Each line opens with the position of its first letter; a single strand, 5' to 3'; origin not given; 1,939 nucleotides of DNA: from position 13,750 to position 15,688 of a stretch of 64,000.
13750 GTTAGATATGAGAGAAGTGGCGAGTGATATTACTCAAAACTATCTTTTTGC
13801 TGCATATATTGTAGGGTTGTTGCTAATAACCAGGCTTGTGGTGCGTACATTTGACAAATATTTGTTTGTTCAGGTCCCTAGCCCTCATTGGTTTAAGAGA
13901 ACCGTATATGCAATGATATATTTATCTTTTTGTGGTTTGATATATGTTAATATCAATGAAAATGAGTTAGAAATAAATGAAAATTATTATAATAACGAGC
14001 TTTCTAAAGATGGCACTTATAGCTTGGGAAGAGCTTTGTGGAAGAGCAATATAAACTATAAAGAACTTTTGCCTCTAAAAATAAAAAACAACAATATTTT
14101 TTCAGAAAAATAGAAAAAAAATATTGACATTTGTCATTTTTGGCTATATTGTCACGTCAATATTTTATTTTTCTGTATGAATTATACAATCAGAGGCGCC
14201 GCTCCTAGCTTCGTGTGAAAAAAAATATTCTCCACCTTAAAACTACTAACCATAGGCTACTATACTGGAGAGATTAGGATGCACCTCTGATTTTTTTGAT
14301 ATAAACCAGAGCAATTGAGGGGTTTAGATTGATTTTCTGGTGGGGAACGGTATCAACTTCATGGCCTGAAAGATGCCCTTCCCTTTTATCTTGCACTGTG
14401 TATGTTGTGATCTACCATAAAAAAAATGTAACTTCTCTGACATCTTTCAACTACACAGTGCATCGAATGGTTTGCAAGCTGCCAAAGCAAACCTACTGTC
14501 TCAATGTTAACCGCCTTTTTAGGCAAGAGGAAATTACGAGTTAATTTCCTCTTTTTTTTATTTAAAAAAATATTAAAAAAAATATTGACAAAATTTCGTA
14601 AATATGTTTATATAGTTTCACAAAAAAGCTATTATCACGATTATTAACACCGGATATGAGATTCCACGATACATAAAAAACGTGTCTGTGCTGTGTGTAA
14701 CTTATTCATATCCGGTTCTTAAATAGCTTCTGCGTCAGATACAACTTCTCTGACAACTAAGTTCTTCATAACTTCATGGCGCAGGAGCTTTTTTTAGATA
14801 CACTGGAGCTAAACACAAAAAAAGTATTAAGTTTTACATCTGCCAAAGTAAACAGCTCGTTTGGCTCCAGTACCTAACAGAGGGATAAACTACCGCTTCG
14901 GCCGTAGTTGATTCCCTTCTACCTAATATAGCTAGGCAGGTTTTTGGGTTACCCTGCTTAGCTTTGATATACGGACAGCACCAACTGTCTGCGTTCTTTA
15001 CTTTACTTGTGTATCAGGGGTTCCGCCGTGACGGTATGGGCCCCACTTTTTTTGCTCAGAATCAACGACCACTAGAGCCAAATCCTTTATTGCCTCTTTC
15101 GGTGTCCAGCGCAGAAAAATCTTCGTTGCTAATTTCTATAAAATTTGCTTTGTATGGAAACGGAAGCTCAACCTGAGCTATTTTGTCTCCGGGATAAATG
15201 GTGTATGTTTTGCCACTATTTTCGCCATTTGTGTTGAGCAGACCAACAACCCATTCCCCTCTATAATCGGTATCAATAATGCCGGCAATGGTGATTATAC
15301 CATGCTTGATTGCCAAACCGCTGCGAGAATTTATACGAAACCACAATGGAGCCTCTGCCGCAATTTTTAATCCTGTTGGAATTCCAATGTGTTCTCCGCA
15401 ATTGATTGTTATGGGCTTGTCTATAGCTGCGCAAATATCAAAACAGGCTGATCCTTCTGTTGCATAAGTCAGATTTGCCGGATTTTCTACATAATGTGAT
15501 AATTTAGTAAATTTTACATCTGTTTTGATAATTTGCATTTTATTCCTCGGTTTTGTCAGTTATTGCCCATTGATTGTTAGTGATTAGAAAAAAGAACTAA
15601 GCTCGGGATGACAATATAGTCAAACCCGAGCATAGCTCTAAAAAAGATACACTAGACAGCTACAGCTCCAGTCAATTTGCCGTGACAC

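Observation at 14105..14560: Promoter plus structured-RNA cassette present in two paralogous copies (copy 1)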

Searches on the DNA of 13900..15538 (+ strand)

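Call 4: search_rna_families(source=window, start=13900, end=15200, threshold=evalue, max_evalue=10)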
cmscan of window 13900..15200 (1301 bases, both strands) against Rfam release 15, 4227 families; matches with E-value up to 10: 8.
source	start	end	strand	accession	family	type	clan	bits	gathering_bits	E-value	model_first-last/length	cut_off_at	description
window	14394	14460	+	RF00152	SNORD79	Gene; snRNA; snoRNA; CD-box;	CL00069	21.8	47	1.4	1-83/83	no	Small nucleolar RNA SNORD79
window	14083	14135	-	RF04343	Plastid-psbA-2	Cis-reg;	CL00153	21.5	55.8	0.36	1-60/60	no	Plastid-psbA-2 3UTR RNA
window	14644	14721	-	RF03309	mir-4791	Gene; miRNA;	-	20.5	100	0.73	1-84/84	no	mir-4791 microRNA precursor family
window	14521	14557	+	RF03623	mir-1252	Gene; miRNA;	-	20.2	70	2.3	1-65/65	no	mir-1252 microRNA precursor family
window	14734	14803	+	RF02362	Yfr10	Gene; sRNA;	-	20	43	4.9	1-78/78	no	Cyanobacterial functional RNA 10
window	14599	14640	-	RF00240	RNA-OUT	Gene; antisense;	-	18.9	41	1.7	1-70/70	no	RNA-OUT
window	14106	14235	-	RF01459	rliE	Gene; sRNA;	-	18.1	90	3.6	85-190/222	no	Listeria sRNA rliE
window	14188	14231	+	RF02994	IMPDH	Gene; sRNA;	-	15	95.4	6.3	1-108/108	no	IMPDH RNA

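Call 68: build_rna_model(alignment_id=A7)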
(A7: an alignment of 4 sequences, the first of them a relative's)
Model R1 built from alignment A7 (4 sequences, 178 columns); structure: RNAalifold consensus.
model positions 149; base pairs 28; branch points 1; effective number of sequences 1.97; information 0.59 bits per position. Calibrated on 0.2 Mb of random sequence (short: E-values are rough).
structure used (alignment columns):
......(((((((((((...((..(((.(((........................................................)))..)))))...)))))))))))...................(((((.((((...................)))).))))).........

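Call 69: search_with_rna_model(model_id=R1, sources=[window, L007, L008, L009, L010, L011, L012, L013, L014, L015, L016, L017, L018, L019, L020, L021, L022, L023, L024, L025, L026, L027, L028, L029, L030, L031, L032, L033, L034, L035, L036, L037, L038, L039, L040, L041, L042, L043, L044, L045, L046, L047, L048, L049, L050, L051, L052, L053, L054, L055, L056, L057, L058, L059, L060, L061, L062, L063, L064, L065, L066, L067, L068, L069, L070, L071, L072, L073, L075, L197, L200, L202], max_evalue=10, show_alignments=3)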
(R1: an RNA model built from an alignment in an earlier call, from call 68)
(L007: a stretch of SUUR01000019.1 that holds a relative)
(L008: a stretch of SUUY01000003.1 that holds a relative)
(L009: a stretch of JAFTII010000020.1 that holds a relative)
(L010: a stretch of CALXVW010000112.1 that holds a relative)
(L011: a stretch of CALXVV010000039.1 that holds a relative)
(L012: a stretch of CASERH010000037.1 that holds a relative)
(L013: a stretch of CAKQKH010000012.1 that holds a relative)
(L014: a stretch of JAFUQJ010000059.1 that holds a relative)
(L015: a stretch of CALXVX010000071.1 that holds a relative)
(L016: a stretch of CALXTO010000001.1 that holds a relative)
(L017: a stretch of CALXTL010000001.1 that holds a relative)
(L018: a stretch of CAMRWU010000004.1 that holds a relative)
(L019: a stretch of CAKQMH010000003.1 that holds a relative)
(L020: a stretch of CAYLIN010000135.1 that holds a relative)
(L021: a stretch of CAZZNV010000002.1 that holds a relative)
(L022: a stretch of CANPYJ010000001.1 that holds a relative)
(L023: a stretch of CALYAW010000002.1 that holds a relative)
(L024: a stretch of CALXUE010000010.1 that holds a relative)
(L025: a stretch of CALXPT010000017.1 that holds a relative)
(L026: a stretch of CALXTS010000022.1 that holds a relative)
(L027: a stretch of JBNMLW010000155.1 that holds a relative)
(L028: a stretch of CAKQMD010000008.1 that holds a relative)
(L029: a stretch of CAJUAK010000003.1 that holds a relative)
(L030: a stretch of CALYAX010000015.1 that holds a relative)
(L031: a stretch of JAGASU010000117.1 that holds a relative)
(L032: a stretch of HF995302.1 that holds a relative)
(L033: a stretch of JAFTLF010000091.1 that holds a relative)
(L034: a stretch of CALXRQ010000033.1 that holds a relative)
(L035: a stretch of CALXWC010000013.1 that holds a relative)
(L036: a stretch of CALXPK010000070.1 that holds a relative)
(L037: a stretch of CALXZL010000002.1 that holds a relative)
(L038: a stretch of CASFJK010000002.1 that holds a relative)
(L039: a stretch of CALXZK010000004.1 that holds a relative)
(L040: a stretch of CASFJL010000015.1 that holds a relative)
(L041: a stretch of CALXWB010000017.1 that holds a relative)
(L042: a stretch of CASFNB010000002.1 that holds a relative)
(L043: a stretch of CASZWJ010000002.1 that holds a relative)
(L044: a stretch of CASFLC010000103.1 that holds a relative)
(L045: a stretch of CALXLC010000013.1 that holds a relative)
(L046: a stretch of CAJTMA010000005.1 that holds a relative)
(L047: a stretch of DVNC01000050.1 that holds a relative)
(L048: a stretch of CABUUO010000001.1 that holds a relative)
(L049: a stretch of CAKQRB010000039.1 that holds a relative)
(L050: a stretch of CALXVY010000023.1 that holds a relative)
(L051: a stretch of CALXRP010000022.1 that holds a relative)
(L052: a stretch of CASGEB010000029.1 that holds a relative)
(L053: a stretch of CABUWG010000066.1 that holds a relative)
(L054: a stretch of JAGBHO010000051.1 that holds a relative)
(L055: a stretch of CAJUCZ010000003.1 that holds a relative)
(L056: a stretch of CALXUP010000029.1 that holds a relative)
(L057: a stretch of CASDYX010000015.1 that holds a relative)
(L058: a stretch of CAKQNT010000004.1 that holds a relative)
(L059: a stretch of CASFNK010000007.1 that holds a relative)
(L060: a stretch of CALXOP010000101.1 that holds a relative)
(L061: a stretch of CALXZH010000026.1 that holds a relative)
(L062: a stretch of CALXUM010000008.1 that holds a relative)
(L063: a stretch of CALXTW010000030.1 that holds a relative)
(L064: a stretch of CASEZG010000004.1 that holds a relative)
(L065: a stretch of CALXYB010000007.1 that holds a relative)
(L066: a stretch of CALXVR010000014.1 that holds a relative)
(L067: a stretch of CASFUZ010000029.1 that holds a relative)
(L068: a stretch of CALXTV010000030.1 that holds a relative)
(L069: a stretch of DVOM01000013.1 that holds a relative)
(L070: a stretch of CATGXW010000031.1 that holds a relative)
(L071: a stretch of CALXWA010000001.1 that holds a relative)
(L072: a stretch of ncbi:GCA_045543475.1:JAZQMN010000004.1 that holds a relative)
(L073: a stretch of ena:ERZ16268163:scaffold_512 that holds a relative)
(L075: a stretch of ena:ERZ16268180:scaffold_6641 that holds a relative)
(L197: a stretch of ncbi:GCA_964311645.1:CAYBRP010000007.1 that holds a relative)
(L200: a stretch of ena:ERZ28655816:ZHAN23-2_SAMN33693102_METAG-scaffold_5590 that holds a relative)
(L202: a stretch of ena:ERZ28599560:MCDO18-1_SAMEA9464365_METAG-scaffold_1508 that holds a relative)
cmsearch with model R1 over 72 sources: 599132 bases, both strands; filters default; matches with E-value up to 10: 25.
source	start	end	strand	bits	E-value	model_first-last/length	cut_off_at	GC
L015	4193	4339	-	149.8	2e-30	1-149/149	no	0.48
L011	5118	5262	-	148.7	3.5e-30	1-149/149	no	0.43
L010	5156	5298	-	145.9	1.5e-29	1-149/149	no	0.47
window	14182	14349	+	90.2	3.2e-17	1-149/149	no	0.4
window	31527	31716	+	29.4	0.00097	1-149/149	no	0.38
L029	5066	5158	-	21.5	0.056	1-149/149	no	0.25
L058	5691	5835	-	19.5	0.15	1-149/149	no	0.34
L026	2642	2740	-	17.4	0.44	1-149/149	no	0.29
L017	2389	2489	+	16.9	0.58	1-149/149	no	0.31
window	29183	29266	+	16.9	0.59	1-149/149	no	0.36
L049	6058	6128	+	16.1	0.87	1-149/149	no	0.32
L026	3691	3772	+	15.4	1.3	1-149/149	no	0.26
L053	4351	4466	+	15.1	1.4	1-149/149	no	0.29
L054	6084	6154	+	14.7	1.8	1-149/149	no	0.31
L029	1331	1405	+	14.2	2.3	1-149/149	no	0.41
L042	5588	5652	-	13.7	2.9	1-149/149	no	0.26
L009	97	163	+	12.9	4.6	1-149/149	no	0.34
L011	5180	5257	+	12.2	6.3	6-87/149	no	0.45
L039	6069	6174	-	12.2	6.5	1-149/149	no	0.3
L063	1532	1606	-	12.1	6.6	1-149/149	no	0.31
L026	4501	4593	-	12.1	6.6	1-149/149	no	0.31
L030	2133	2169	-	11.7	8.5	89-140/149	no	0.24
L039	6036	6148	+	11.4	9.8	1-149/149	no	0.35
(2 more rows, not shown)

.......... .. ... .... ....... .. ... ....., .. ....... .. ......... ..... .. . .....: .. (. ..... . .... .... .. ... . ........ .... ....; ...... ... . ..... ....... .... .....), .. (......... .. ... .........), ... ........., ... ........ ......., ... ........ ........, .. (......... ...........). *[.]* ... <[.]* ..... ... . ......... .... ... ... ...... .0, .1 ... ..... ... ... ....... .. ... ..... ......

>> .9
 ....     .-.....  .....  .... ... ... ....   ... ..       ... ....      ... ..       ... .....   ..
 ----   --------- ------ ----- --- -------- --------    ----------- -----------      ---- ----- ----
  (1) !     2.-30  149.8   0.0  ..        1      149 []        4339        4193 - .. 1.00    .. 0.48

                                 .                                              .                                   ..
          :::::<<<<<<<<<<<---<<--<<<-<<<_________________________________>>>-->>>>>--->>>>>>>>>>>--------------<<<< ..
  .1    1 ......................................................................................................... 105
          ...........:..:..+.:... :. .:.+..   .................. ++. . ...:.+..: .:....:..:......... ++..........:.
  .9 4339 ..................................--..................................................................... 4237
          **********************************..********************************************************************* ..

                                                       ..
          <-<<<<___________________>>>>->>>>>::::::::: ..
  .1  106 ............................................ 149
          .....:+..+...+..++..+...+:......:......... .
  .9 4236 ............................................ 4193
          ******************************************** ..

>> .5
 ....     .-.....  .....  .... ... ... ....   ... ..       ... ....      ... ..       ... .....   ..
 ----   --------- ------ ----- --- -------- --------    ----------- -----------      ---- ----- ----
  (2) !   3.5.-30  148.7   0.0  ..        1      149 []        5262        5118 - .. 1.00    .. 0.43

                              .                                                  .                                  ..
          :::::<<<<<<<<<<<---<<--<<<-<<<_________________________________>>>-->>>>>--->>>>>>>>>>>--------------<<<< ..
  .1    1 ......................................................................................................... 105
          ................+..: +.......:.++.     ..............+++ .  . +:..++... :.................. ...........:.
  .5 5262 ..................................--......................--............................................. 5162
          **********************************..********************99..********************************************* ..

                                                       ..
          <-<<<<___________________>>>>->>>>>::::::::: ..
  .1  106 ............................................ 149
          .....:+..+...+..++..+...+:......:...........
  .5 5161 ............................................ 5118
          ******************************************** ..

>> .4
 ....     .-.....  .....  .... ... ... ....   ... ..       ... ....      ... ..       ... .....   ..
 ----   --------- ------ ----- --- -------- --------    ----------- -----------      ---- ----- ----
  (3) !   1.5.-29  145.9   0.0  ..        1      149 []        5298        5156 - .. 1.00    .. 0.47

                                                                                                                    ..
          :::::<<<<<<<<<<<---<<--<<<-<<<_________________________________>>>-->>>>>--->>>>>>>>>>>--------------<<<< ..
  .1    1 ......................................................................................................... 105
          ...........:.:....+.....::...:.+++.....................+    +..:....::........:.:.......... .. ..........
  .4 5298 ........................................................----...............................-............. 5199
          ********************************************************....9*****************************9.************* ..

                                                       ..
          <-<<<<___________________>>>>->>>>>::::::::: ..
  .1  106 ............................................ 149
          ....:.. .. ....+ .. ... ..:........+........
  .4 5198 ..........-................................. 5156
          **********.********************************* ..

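Call 73: search_rna_families(sources=[L007, L008, L009, L010, L011, L012, L014, L015, L016, L017, L033, L058, L062], threshold=gathering)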
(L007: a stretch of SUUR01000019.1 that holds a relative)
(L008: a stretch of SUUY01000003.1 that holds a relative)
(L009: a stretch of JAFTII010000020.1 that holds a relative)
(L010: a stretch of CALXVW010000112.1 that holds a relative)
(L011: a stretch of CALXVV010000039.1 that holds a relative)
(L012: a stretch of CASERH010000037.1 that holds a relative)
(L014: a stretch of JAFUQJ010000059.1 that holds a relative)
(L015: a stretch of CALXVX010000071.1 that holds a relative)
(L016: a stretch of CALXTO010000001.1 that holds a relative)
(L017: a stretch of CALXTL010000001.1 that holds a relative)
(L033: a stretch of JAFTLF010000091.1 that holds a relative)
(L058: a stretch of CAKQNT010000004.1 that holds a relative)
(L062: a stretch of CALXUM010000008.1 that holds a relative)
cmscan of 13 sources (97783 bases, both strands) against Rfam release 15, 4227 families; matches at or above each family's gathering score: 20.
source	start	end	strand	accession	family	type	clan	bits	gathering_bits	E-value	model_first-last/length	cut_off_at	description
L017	2069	2449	-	RF01849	alpha_tmRNA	Gene;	CL00001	215.3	50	9e-61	1-355/355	no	Alphaproteobacteria transfer-messenger RNA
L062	2190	2550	-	RF01849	alpha_tmRNA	Gene;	CL00001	209.1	50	6.8e-59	1-355/355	no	Alphaproteobacteria transfer-messenger RNA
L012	1592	1947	-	RF01849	alpha_tmRNA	Gene;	CL00001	207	50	2.9e-58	1-355/355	no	Alphaproteobacteria transfer-messenger RNA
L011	1594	1949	-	RF01849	alpha_tmRNA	Gene;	CL00001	203.4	50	3.7e-57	1-355/355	no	Alphaproteobacteria transfer-messenger RNA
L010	1602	1956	-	RF01849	alpha_tmRNA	Gene;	CL00001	202.4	50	7.3e-57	1-355/355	no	Alphaproteobacteria transfer-messenger RNA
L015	1240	1595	-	RF01849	alpha_tmRNA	Gene;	CL00001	201.5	50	1.4e-56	1-355/355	no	Alphaproteobacteria transfer-messenger RNA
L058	2175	2525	-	RF01849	alpha_tmRNA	Gene;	CL00001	199.1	50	7.3e-56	1-355/355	no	Alphaproteobacteria transfer-messenger RNA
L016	2185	2554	-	RF01849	alpha_tmRNA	Gene;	CL00001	192.5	50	7.1e-54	1-355/355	no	Alphaproteobacteria transfer-messenger RNA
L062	2280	2492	-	RF04321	tmRNA_permuted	Gene;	-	146.1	47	1.2e-28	1-213/213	no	permuted transfer-messenger RNA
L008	942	1723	-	RF01849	alpha_tmRNA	Gene;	CL00001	145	50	1.6e-39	1-355/355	no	Alphaproteobacteria transfer-messenger RNA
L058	2263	2467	-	RF04321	tmRNA_permuted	Gene;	-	144.2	47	3.2e-28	1-213/213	no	permuted transfer-messenger RNA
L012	1680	1888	-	RF04321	tmRNA_permuted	Gene;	-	140.5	47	2.3e-27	1-213/213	no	permuted transfer-messenger RNA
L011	1682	1890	-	RF04321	tmRNA_permuted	Gene;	-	140.1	47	2.9e-27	1-213/213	no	permuted transfer-messenger RNA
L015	1328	1536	-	RF04321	tmRNA_permuted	Gene;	-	139.7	47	3.4e-27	1-213/213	no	permuted transfer-messenger RNA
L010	1690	1898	-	RF04321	tmRNA_permuted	Gene;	-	139.4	47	4e-27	1-213/213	no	permuted transfer-messenger RNA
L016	2275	2496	-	RF04321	tmRNA_permuted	Gene;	-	138.8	47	5.5e-27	1-213/213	no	permuted transfer-messenger RNA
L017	2156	2391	-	RF04321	tmRNA_permuted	Gene;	-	138.3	47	7.4e-27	1-213/213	no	permuted transfer-messenger RNA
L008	1031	1665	-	RF04321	tmRNA_permuted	Gene;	-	93.3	47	1.4e-16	1-213/213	no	permuted transfer-messenger RNA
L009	1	157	-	RF01849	alpha_tmRNA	Gene;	CL00001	75.9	50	1.2e-18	1-147/355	3'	Alphaproteobacteria transfer-messenger RNA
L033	2946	3019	-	RF00005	tRNA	Gene; tRNA;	CL00001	68.3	29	1.4e-12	1-71/71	no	tRNA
